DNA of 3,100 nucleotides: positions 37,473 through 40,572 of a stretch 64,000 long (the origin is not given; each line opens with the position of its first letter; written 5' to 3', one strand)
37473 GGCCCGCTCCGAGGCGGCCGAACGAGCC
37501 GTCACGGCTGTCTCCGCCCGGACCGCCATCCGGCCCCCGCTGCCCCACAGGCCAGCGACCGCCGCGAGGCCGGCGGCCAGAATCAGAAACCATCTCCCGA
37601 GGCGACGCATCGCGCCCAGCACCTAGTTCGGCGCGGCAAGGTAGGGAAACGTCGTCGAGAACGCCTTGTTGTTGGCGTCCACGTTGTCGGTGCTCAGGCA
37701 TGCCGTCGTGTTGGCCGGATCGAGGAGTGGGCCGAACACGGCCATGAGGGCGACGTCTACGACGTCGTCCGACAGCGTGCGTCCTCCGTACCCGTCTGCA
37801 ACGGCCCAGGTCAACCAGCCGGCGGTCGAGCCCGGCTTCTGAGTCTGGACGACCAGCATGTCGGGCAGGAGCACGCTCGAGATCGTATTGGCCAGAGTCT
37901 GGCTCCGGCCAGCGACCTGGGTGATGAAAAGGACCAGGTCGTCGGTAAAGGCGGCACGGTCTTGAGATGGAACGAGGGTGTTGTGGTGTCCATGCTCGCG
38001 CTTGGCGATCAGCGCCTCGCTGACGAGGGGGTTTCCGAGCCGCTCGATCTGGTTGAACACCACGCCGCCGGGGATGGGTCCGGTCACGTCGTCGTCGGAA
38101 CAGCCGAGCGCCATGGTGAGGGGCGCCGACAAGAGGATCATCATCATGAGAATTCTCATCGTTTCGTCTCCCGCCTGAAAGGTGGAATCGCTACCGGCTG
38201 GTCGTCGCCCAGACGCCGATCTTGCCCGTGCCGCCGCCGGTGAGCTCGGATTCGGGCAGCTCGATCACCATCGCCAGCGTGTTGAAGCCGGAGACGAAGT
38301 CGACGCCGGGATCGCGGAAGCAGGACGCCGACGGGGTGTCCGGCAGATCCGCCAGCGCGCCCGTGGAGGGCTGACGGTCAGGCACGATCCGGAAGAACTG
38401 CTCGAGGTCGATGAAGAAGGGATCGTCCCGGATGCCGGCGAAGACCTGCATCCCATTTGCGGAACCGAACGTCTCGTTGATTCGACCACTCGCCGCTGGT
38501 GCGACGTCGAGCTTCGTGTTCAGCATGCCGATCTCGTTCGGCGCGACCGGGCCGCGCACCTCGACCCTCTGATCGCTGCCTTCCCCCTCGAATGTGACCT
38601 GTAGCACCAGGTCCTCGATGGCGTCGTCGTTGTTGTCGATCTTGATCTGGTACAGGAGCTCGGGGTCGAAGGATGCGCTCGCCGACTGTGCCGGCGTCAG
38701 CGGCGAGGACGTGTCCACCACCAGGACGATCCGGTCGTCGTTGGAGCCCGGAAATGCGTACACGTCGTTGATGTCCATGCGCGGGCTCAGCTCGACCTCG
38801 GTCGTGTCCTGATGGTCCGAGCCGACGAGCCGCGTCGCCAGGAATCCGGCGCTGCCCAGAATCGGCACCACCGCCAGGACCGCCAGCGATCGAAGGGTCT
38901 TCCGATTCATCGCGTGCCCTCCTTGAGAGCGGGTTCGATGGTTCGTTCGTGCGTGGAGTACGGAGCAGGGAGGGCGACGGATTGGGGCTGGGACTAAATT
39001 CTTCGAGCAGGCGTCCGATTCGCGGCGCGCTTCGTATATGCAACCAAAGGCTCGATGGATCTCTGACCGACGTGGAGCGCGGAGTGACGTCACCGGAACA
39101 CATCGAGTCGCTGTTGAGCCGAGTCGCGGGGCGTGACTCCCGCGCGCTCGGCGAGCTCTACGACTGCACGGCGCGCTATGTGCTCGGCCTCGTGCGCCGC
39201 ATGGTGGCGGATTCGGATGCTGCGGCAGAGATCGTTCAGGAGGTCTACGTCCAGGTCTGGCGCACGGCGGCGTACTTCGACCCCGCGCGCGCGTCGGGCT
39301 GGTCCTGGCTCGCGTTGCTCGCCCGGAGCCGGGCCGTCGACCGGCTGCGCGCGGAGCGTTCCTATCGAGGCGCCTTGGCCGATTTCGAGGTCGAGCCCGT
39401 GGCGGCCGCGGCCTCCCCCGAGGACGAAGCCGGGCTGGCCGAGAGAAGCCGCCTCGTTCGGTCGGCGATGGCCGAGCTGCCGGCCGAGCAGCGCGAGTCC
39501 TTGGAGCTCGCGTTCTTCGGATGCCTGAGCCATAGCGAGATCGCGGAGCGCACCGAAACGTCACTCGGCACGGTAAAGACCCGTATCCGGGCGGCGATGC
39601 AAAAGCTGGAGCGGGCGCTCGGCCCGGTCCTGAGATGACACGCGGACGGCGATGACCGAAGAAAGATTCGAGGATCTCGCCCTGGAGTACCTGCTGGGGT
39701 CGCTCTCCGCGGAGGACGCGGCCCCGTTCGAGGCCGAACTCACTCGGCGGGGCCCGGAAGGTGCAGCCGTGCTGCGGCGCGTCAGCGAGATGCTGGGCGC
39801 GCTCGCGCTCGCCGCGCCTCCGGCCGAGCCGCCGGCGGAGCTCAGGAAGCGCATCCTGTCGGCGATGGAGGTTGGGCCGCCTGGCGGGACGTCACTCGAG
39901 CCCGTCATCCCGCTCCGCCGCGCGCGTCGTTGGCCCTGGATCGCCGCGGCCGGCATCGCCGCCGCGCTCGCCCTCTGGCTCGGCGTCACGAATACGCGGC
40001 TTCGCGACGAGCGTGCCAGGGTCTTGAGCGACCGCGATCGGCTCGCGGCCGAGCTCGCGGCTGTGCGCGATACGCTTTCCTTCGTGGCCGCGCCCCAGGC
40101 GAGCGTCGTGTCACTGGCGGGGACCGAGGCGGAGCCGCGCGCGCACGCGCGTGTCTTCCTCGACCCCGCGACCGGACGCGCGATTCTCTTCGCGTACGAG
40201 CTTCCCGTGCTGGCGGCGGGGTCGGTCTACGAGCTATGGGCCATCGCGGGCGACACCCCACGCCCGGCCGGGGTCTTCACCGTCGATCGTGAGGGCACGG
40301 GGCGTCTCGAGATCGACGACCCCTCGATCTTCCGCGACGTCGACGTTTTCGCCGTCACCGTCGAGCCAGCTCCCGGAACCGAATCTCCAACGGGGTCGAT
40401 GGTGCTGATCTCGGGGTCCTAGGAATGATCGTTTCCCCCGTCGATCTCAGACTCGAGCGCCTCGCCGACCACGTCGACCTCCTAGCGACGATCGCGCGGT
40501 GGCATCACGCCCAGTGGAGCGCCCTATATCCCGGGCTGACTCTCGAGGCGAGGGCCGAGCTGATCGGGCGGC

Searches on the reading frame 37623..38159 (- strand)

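Call 27: search_protein_families(library=pfam, proteins=[window:37623-38159:-], max_evalue=0.0001)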
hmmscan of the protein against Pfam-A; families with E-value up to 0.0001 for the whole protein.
window:37623-38159:- (178 aa): 1 family
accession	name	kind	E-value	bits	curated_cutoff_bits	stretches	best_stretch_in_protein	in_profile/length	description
PF14224.11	DUF4331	-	4.6e-20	72.7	27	1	35-177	252-421/421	Domain of unknown function (DUF4331)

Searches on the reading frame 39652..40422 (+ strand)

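Call 27: search_protein_families(library=pfam, proteins=[window:39652-40422:+], max_evalue=0.0001)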
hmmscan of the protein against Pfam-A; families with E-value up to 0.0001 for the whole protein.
window:39652-40422:+ (256 aa): 1 family
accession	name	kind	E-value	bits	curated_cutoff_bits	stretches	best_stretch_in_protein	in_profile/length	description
PF10099.14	RskA_C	-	6.8e-21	75.4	29.4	1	99-248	2-133/135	Anti-sigma-K factor rskA, C-terminal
